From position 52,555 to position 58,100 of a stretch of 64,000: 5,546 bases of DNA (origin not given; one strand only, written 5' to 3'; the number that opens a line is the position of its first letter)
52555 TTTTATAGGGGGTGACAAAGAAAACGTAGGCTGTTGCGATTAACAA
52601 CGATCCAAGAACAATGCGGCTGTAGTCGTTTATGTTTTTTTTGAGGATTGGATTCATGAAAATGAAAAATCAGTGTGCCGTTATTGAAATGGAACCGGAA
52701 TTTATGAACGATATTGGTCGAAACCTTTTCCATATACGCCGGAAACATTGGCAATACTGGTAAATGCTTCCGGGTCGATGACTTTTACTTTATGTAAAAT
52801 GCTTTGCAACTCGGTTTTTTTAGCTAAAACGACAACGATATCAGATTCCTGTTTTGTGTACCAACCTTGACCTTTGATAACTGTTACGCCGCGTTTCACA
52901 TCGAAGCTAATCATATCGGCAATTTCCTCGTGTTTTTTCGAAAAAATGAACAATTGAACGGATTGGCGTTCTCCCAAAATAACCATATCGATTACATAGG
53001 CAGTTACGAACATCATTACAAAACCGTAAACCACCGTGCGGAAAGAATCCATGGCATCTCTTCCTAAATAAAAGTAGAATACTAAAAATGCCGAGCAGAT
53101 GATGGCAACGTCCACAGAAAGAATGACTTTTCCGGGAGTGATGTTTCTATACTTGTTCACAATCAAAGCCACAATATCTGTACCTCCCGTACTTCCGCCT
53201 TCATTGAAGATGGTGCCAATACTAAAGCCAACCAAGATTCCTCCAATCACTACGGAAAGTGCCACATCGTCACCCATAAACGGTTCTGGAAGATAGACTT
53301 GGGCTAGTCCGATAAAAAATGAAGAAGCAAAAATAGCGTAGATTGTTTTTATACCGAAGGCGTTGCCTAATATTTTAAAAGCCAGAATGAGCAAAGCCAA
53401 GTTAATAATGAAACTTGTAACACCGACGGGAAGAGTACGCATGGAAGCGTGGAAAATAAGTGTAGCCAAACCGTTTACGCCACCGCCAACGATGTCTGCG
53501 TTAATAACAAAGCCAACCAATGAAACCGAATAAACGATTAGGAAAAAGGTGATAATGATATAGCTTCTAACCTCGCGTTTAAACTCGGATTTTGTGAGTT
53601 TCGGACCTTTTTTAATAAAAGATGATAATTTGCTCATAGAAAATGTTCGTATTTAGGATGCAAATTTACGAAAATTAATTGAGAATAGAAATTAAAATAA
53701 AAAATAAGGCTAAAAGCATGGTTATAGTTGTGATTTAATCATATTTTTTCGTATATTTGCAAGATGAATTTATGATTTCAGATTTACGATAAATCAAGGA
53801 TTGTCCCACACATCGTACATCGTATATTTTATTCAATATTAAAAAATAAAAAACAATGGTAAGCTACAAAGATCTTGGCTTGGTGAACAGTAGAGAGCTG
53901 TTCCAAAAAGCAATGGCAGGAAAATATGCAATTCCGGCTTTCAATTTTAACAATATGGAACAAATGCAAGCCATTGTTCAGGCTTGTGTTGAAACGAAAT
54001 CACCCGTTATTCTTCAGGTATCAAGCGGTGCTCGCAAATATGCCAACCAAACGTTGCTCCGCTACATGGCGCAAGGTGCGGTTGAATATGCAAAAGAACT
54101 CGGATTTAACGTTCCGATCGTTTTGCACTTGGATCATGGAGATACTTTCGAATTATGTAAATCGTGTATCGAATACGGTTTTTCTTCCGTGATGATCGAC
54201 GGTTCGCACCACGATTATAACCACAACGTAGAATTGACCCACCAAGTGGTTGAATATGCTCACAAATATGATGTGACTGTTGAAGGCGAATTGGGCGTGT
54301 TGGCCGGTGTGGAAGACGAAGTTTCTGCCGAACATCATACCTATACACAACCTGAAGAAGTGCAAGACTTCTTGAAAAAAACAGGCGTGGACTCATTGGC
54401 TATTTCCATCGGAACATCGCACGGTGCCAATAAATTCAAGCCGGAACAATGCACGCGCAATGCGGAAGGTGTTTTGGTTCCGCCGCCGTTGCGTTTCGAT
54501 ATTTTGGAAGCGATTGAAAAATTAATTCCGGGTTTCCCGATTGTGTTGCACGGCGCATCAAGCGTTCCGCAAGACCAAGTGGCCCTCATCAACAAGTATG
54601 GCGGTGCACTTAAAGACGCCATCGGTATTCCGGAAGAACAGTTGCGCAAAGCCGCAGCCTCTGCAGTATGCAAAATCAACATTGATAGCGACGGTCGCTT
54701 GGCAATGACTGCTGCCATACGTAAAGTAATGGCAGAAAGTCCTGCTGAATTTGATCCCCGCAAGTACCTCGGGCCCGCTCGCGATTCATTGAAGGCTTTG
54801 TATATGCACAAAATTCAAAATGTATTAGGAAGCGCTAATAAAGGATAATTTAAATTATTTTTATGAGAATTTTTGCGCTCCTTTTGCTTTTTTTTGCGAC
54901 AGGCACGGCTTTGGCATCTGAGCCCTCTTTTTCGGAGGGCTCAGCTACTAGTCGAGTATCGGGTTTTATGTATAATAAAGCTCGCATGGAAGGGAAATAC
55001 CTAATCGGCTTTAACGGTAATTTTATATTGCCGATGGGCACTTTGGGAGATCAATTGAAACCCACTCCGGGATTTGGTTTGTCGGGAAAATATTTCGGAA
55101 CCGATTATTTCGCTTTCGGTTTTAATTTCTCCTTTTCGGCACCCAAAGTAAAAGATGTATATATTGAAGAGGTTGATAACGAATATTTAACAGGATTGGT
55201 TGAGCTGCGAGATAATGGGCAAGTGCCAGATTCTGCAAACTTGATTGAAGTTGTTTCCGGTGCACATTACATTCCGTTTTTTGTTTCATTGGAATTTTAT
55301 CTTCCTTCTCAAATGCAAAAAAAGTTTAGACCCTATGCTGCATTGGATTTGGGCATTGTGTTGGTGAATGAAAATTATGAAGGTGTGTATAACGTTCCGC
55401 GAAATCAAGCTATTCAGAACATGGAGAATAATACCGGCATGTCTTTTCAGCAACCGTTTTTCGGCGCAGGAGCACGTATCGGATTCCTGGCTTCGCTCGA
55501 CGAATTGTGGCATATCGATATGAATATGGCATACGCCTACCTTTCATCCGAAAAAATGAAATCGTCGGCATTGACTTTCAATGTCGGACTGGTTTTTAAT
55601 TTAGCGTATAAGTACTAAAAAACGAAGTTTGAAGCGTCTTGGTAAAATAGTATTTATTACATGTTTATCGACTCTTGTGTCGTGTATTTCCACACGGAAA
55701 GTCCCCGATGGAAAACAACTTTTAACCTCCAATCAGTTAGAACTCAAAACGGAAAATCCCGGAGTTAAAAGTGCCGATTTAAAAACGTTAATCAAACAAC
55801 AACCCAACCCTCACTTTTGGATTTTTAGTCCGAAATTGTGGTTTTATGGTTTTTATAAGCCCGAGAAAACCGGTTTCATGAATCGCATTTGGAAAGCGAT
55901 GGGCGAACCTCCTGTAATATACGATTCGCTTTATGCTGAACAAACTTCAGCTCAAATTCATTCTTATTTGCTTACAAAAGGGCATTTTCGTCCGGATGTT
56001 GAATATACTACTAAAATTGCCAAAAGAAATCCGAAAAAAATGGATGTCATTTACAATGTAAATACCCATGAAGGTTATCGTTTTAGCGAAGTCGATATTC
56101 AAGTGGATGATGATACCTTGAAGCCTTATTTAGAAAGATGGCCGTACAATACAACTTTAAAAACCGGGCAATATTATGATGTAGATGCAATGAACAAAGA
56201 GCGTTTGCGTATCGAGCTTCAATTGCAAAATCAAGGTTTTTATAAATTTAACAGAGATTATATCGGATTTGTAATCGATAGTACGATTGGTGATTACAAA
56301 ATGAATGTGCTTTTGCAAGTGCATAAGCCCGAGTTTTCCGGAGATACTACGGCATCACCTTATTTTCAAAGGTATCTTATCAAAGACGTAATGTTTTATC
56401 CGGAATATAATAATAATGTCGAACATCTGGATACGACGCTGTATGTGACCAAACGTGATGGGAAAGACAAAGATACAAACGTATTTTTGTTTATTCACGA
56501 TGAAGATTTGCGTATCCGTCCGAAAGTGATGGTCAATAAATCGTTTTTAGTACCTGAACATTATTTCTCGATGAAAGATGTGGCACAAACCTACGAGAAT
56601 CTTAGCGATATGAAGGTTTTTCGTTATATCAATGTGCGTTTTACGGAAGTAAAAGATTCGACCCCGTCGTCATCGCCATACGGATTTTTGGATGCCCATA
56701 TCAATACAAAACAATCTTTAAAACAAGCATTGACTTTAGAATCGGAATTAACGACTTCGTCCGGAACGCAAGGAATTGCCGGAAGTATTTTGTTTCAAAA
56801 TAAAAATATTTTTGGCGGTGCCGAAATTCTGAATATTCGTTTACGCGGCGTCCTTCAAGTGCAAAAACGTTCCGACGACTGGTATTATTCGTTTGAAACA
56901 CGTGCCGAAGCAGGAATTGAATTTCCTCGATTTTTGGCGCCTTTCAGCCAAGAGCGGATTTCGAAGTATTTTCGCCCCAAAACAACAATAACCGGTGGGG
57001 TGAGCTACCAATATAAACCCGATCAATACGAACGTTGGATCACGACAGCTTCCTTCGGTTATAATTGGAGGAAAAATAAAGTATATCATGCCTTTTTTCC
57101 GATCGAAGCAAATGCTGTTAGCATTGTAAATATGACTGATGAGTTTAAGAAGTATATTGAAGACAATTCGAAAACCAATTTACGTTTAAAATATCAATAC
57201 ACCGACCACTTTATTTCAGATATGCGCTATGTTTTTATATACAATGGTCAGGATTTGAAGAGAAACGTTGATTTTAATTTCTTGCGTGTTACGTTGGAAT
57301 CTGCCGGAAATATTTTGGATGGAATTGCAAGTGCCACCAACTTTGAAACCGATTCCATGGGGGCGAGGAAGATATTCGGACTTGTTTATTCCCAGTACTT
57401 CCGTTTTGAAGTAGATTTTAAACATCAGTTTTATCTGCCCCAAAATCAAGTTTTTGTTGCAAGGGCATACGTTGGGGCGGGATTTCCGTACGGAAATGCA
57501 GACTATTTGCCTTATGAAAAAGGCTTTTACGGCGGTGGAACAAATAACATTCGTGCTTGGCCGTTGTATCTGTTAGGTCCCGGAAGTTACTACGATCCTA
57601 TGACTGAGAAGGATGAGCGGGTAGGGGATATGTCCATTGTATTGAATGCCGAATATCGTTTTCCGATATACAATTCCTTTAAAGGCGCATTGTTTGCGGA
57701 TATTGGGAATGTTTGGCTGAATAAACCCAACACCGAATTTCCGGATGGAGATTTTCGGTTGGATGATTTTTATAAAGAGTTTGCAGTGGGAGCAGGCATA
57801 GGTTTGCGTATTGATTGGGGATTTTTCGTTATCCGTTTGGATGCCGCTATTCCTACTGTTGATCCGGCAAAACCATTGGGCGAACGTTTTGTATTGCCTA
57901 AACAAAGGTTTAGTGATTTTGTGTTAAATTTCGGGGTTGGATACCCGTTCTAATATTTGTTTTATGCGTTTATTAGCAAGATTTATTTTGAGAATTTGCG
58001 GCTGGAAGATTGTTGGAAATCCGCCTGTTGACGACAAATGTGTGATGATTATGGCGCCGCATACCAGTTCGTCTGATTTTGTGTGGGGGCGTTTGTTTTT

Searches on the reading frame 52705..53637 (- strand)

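Call 33: search_protein_families(library=ncbifam, proteins=[window:52705-53637:-], max_evalue=0.00001)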
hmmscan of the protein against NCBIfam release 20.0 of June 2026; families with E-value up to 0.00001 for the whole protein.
window:52705-53637:- (311 aa): 1 family
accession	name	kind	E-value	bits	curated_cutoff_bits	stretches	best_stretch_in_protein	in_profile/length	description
NF003191.0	PRK04164.1-2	equivalog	5e-06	26.2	179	0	230-302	104-173/200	hypothetical protein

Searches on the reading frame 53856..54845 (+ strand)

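Call 33: search_protein_families(library=ncbifam, proteins=[window:53856-54845:+], max_evalue=0.00001)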
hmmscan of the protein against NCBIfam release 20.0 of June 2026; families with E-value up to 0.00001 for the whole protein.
window:53856-54845:+ (330 aa): 20 families
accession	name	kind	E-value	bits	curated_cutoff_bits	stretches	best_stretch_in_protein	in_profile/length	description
NF005481.0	PRK07084.1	equivalog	3.3e-192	637.7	511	1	1-329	4-323/324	class II fructose-bisphosphate aldolase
TIGR01859.1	fruc_bis_ald_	equivalog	3.4e-111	371.5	343.05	1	9-329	1-281/282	class II fructose-1,6-bisphosphate aldolase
TIGR01521.1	FruBisAldo_II_B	equivalog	1.7e-87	293.8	496.35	1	10-324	2-322/347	class II fructose-bisphosphate aldolase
TIGR00167.1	cbbA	subfamily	1.3e-85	287.3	215.6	1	9-328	3-288/290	ketose-bisphosphate aldolase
NF009497.0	PRK12857.1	equivalog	8.7e-83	277.8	423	2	8-242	2-218/284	class II fructose-1,6-bisphosphate aldolase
NF009374.0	PRK12737.1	subfamily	7.5e-77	258.1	383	2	9-243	3-219/284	tagatose-bisphosphate aldolase subunit GatY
NF004493.0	PRK05835.1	equivalog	4.4e-74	249.5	558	1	9-329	2-306/307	class II fructose-bisphosphate aldolase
NF005823.0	PRK07709.1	equivalog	1.3e-72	245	545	2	8-243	2-220/285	class II fructose-bisphosphate aldolase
NF006626.0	PRK09195.1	subfamily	3.5e-72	242.9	384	2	9-243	3-219/284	tagatose-bisphosphate aldolase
TIGR01858.1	tag_bisphos_ald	equivalog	1.5e-71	240.8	443.55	2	10-243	2-217/282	tagatose bisphosphate family class II aldolase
NF006376.0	PRK08610.1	equivalog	2.2e-69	234.4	527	2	9-249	3-226/286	class II fructose-bisphosphate aldolase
NF005943.0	PRK07998.1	equivalog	2.2e-60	204.6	364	1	8-248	2-221/283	class II aldolase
NF006042.0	PRK08185.1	subfamily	7.4e-60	202.7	405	1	9-249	2-225/287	hypothetical protein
NF009375.0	PRK12738.1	equivalog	2.5e-57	194.3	542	2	9-243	3-219/286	tagatose-bisphosphate aldolase subunit KbaY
NF005590.0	PRK07315.1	equivalog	1.2e-52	179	443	2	9-249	3-225/293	class II fructose-bisphosphate aldolase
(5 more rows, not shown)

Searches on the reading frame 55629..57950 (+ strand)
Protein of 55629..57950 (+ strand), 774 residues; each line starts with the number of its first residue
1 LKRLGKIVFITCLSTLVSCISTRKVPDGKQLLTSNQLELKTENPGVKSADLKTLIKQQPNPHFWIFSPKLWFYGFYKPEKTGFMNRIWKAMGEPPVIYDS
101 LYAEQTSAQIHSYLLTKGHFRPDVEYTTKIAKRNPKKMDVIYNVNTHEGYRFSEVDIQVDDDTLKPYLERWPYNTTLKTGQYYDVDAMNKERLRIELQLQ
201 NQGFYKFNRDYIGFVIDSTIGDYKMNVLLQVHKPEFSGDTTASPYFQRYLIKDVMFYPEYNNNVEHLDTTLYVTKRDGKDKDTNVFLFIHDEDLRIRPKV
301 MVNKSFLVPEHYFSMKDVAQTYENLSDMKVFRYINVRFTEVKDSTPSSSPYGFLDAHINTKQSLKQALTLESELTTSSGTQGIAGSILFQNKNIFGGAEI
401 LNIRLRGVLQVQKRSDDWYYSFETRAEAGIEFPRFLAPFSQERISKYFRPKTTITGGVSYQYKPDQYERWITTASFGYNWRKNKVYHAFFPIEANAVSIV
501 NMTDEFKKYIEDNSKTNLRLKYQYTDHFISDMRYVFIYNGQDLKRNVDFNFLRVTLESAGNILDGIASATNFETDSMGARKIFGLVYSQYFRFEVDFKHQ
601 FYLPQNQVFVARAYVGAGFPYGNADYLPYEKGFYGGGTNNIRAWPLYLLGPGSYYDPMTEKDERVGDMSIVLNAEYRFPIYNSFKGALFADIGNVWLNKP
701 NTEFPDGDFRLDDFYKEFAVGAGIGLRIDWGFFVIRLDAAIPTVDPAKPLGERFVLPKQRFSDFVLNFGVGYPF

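Call 33: search_protein_families(library=ncbifam, proteins=[window:55629-57950:+], max_evalue=0.00001)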
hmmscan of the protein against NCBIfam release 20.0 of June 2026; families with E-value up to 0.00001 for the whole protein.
window:55629-57950:+ (774 aa): 2 families
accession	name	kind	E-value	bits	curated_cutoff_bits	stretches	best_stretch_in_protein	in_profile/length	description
NF052279.1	lipo_TamL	exception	1.1e-201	672.1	400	1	10-774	2-747/747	translocation and assembly module lipoprotein TamL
NF047950.2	ATportTamA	equivalog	4.3e-06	25.6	625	0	604-744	432-552/569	autotransporter assembly complex protein TamA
